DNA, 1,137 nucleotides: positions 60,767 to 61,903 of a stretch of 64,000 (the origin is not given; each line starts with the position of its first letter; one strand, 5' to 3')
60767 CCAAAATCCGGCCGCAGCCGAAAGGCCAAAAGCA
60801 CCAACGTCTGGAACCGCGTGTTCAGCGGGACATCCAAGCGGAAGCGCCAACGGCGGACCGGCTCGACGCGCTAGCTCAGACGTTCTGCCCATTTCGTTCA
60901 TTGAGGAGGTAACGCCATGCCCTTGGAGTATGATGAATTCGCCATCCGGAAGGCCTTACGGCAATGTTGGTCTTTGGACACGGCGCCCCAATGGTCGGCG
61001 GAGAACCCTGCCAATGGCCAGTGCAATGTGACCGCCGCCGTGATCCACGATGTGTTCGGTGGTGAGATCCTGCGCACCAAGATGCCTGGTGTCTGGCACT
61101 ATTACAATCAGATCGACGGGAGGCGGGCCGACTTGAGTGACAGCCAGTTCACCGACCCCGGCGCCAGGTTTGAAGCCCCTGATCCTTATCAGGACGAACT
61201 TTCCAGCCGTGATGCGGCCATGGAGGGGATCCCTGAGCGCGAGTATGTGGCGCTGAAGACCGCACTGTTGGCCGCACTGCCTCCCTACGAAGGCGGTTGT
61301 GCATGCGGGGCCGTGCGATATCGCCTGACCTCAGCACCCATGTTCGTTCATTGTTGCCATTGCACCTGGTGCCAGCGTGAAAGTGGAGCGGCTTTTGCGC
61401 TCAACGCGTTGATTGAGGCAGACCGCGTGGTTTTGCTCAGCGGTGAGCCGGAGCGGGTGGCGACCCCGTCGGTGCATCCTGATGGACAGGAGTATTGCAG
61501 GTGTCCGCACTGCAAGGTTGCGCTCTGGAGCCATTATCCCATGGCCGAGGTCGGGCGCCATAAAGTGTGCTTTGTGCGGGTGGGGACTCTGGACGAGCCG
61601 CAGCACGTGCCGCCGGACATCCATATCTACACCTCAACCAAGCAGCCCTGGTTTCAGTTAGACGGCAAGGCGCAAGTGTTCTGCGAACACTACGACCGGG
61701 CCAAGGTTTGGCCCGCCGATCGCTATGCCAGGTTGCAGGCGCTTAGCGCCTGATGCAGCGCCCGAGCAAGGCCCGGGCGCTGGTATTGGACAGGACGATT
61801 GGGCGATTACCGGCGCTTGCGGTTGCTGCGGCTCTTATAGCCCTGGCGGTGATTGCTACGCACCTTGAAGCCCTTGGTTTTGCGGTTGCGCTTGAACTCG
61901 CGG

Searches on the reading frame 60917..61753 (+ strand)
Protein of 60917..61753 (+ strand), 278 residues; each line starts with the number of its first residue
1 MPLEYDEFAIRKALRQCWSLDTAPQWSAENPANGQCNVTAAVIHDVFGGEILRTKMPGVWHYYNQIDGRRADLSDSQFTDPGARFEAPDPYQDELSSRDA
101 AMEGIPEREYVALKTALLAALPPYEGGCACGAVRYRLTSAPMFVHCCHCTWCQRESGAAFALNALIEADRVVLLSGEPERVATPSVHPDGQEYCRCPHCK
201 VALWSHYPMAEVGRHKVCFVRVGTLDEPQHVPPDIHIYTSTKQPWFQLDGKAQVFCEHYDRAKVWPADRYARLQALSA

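Call 19: search_protein_families(library=pfam, proteins=[window:60917-61753:+], max_evalue=0.00001)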
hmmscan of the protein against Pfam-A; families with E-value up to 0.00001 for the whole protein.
window:60917-61753:+ (278 aa): 2 families
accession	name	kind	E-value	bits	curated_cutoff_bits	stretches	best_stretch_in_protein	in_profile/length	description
PF24585.1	YunG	-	7.7e-32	110.3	27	1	9-120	4-114/116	YunG protein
PF04828.22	GFA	-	5.8e-27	94.5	24.3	1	124-240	2-114/115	Glutathione-dependent formaldehyde-activating enzyme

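Call 65: find_encoding_contigs(protein=window:60917-61753:+, flank=10000, max_places=1)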
Protein window:60917-61753:+ (278 aa): 1 contig read that carries it; 1 place shown.
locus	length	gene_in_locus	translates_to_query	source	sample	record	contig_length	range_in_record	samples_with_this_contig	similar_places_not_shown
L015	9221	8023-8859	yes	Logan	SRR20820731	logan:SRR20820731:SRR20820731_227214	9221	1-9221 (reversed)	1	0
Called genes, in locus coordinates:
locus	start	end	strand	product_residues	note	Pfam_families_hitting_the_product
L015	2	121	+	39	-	?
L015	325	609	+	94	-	PF07238:PilZ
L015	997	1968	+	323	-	PF00494:SQS_PSY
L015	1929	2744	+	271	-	PF13409:GST_N_2 (weak), PF13417:GST_N_3, PF13410:GST_C_2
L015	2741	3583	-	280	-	PF00881:Nitroreductase, PF28600:Nitroreductase_C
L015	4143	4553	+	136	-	-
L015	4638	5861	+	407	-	PF05977:MFS_3, PF07690:MFS_1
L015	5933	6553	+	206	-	PF01625:PMSR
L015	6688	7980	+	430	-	PF09587:PGA_cap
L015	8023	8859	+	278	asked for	PF24585:YunG, PF04828:GFA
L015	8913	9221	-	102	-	?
